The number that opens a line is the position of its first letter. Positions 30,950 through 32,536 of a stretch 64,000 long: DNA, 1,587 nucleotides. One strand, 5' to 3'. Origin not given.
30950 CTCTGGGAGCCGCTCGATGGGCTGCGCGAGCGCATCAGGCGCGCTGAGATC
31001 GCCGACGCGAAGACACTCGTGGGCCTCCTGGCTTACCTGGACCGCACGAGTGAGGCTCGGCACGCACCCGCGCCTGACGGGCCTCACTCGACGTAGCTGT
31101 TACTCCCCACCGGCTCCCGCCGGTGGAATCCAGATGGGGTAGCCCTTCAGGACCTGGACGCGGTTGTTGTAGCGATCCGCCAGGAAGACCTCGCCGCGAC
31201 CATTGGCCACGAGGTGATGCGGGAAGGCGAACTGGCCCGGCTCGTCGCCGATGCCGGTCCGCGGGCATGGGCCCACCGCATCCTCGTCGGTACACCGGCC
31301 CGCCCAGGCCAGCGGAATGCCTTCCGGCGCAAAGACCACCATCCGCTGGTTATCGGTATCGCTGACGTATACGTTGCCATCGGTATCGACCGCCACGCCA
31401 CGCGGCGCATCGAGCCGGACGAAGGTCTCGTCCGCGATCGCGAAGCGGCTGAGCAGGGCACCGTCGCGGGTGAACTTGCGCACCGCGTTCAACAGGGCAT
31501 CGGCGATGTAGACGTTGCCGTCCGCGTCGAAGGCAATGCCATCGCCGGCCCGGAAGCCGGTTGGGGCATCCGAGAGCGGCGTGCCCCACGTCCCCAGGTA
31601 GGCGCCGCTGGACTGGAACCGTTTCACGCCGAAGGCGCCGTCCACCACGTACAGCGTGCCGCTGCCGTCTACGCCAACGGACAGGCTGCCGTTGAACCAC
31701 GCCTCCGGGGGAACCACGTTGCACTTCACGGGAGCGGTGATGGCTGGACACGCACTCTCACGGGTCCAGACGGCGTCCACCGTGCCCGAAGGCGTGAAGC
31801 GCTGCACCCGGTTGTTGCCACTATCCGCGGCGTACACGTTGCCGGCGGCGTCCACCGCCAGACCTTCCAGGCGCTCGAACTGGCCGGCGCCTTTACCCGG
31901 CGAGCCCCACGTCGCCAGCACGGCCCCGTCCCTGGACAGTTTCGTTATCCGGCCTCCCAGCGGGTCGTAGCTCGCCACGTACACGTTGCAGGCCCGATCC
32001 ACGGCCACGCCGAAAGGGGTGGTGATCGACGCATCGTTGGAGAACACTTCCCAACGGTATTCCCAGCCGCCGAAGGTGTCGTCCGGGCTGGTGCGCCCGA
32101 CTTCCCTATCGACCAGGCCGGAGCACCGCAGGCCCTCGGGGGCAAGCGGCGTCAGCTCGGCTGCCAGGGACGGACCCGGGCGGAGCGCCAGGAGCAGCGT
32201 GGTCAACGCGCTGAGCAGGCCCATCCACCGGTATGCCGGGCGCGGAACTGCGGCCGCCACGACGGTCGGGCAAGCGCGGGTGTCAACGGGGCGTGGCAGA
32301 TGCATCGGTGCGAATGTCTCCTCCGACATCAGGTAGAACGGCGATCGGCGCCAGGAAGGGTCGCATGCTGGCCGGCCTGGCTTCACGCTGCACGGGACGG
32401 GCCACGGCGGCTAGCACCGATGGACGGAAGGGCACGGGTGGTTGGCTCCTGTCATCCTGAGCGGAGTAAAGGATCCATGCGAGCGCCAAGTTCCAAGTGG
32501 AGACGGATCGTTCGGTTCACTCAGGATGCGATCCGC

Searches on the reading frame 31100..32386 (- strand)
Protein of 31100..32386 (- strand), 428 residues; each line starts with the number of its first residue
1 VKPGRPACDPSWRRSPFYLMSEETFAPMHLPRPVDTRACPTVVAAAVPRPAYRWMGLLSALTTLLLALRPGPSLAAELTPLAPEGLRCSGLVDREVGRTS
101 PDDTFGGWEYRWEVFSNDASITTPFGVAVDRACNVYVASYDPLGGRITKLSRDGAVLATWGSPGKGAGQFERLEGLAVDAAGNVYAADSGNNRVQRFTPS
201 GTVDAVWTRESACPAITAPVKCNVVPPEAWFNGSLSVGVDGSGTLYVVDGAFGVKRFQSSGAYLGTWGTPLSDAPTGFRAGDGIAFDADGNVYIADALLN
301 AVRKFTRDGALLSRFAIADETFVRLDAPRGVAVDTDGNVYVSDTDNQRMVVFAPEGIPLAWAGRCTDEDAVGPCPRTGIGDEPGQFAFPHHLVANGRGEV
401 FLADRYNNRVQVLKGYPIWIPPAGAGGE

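Call 72: find_encoding_contigs(protein=window:31100-32386:-, flank=10000, max_places=5)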
Protein window:31100-32386:- (428 aa): no gene with exactly this product is on record in the collection.
